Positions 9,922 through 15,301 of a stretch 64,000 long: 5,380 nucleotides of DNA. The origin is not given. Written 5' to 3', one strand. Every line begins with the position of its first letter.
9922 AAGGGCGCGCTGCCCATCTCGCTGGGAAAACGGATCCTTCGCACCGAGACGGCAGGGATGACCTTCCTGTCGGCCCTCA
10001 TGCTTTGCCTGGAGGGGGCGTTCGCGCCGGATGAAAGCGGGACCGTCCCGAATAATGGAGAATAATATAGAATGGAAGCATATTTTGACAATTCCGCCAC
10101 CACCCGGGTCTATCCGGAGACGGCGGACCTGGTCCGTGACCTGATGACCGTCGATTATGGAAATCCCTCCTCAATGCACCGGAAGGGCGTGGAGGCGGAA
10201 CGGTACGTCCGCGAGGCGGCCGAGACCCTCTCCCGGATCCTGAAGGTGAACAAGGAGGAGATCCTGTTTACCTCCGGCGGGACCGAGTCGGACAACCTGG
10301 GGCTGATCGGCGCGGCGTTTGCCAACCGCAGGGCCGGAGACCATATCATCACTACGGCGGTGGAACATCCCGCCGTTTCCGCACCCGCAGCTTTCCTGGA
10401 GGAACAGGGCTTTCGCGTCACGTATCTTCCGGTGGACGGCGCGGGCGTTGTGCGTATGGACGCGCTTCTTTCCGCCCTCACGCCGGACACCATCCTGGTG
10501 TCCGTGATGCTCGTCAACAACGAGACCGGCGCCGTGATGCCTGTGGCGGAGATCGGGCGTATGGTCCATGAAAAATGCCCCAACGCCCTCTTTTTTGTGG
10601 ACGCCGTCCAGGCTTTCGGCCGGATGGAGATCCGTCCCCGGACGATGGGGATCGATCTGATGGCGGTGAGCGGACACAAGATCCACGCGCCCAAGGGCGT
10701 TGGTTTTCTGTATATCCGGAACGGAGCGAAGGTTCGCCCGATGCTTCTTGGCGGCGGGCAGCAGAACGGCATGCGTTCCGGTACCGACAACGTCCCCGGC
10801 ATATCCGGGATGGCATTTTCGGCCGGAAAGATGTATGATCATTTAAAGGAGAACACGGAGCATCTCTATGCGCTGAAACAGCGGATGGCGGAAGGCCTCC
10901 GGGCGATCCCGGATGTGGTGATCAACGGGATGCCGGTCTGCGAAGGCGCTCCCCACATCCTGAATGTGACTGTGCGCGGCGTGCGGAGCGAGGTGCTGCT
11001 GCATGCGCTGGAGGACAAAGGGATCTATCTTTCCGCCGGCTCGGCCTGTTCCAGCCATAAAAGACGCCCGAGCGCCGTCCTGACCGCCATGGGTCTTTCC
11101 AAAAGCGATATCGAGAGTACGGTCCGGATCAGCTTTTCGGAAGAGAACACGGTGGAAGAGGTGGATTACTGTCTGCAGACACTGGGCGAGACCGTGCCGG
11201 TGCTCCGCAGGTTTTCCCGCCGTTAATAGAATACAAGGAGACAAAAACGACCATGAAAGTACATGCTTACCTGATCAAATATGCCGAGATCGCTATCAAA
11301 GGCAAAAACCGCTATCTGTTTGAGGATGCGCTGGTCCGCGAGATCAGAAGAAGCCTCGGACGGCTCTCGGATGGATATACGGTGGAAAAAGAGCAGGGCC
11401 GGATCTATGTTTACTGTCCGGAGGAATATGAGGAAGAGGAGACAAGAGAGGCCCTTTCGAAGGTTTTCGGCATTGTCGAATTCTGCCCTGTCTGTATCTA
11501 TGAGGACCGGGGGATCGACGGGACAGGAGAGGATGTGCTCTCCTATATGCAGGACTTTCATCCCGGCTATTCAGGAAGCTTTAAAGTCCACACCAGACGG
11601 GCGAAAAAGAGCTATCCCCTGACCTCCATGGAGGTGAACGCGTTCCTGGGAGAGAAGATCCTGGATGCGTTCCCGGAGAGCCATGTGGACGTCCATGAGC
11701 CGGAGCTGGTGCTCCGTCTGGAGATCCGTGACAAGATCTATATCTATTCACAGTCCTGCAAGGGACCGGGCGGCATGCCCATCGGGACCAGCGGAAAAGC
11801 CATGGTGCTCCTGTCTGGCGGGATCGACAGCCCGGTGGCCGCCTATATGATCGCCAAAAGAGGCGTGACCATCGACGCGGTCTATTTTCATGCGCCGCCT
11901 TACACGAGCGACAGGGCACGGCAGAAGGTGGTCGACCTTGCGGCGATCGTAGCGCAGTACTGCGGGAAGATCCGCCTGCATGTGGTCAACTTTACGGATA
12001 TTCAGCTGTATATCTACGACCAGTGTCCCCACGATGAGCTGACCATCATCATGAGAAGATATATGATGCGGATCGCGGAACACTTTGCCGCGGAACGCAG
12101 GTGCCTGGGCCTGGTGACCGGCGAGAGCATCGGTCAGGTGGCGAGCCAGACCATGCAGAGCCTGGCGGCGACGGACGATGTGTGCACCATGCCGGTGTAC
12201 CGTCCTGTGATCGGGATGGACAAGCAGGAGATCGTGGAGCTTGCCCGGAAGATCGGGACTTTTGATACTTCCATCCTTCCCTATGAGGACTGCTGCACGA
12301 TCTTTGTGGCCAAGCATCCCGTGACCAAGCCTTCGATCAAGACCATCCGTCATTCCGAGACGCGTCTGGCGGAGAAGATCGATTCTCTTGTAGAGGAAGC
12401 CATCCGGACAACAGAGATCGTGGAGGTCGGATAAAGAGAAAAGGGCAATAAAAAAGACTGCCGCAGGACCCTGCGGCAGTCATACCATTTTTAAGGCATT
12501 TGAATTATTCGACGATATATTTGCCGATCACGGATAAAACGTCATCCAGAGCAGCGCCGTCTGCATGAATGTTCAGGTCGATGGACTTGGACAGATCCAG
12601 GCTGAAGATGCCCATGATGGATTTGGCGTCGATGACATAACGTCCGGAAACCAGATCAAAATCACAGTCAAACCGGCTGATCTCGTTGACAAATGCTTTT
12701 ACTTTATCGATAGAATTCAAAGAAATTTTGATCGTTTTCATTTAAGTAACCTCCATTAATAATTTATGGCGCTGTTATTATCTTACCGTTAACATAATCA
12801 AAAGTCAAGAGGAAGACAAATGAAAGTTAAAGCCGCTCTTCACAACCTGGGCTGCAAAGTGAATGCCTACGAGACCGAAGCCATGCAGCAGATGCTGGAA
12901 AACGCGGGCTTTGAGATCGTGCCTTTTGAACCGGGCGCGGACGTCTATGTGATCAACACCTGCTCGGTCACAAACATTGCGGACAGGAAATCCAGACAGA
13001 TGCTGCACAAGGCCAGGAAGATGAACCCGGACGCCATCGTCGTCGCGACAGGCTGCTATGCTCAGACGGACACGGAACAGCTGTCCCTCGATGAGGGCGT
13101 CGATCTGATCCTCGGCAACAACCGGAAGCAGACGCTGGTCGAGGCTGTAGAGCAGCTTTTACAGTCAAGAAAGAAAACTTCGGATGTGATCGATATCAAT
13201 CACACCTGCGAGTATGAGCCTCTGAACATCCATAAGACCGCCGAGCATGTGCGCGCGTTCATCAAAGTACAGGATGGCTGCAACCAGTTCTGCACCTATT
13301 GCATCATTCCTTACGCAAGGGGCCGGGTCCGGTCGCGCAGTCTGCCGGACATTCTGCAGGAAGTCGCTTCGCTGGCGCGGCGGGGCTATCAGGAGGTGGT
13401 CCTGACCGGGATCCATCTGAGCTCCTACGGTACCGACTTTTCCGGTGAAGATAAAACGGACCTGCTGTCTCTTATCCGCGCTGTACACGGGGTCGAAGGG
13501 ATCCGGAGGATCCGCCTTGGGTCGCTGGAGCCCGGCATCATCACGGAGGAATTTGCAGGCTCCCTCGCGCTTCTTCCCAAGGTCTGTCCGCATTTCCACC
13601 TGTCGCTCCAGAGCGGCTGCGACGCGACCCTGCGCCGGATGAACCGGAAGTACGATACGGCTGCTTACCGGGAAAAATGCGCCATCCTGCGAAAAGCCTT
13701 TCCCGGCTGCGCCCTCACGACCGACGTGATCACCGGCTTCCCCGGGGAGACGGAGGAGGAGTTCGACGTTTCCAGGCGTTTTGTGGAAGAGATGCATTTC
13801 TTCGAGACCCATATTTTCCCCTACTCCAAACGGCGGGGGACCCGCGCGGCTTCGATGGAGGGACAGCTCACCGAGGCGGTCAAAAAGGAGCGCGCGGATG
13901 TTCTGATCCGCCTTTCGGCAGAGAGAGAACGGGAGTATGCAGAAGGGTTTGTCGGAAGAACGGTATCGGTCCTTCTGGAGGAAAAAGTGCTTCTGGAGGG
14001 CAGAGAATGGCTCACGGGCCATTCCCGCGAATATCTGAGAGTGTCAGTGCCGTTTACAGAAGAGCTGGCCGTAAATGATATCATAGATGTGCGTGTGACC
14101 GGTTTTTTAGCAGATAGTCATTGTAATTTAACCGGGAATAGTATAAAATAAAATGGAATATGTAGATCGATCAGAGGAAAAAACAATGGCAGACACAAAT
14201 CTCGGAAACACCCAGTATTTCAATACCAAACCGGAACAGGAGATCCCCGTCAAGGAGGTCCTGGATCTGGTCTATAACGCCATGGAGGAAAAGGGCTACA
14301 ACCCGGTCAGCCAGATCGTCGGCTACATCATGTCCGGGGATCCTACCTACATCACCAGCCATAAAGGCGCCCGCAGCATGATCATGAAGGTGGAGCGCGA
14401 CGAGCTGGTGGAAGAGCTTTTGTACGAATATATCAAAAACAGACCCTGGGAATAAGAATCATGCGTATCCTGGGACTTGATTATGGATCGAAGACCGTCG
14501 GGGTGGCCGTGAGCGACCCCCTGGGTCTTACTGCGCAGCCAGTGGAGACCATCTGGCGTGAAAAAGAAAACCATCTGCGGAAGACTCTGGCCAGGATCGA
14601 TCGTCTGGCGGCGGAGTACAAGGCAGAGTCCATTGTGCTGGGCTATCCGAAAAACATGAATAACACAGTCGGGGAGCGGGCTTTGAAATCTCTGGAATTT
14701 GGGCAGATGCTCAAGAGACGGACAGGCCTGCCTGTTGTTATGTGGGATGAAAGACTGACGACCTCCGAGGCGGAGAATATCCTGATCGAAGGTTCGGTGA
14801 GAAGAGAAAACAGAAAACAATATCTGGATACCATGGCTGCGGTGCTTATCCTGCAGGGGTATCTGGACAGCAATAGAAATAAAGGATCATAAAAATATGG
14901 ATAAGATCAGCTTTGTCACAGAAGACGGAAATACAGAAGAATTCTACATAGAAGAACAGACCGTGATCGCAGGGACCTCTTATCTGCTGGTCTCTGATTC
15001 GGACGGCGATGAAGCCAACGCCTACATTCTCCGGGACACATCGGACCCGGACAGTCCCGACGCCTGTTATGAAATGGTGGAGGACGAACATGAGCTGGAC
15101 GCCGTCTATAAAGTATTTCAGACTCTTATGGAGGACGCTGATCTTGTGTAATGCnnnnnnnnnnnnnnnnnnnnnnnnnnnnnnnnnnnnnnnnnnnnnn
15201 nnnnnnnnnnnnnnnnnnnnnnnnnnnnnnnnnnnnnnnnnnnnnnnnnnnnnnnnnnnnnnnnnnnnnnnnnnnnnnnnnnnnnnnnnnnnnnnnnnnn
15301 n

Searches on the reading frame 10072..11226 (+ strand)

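Call 31: search_protein_families(library=pfam, proteins=[window:10072-11226:+], max_evalue=0.000001)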
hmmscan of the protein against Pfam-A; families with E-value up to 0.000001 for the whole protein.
window:10072-11226:+ (384 aa): 1 family
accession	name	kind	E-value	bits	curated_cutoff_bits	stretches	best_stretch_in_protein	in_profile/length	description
PF00266.25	Aminotran_5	-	5.4e-78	263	21.5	1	4-366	2-370/371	Aminotransferase class-V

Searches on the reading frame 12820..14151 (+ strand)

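Call 32: search_protein_families(library=pfam, proteins=[window:12820-14151:+], max_evalue=0.000001)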
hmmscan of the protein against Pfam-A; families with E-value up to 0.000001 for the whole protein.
window:12820-14151:+ (443 aa): 2 families
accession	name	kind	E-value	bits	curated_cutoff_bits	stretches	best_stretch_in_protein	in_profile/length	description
PF00919.26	UPF0004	-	5.3e-27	94.1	27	1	4-99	1-98/98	Uncharacterized protein family UPF0004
PF04055.27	Radical_SAM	-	3e-25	89.8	29.5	1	148-321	1-165/166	Radical SAM superfamily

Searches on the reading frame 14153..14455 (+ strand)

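Call 32: search_protein_families(library=pfam, proteins=[window:14153-14455:+], max_evalue=0.000001)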
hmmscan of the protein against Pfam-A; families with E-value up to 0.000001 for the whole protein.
window:14153-14455:+ (100 aa): 1 family
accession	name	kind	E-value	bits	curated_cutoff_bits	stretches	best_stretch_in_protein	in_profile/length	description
PF06135.17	IreB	-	4.6e-36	123.3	25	1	19-95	2-78/78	IreB regulatory phosphoprotein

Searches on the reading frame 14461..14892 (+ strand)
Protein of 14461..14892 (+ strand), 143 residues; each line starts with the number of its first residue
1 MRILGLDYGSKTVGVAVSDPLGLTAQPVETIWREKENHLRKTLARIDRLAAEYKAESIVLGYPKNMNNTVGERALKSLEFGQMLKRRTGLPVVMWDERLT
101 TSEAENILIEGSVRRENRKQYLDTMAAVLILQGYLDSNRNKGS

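Call 32: search_protein_families(library=pfam, proteins=[window:14461-14892:+], max_evalue=0.000001)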
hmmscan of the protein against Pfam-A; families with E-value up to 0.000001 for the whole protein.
window:14461-14892:+ (143 aa): 1 family
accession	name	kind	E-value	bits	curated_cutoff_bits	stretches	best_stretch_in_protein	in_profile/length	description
PF03652.20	RuvX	-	1.1e-44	152.5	29.2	1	1-137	1-134/134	Holliday junction resolvase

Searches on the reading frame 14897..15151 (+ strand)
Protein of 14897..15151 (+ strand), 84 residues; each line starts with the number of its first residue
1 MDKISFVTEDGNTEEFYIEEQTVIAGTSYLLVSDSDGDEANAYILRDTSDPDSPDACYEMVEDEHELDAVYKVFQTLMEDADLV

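Call 32: search_protein_families(library=pfam, proteins=[window:14897-15151:+], max_evalue=0.000001)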
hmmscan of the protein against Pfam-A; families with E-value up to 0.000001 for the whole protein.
window:14897-15151:+ (84 aa): 1 family
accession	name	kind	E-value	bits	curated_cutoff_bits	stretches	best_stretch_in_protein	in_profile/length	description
PF06949.16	DUF1292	-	1.6e-16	61.4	24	1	9-79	1-75/75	Protein of unknown function (DUF1292)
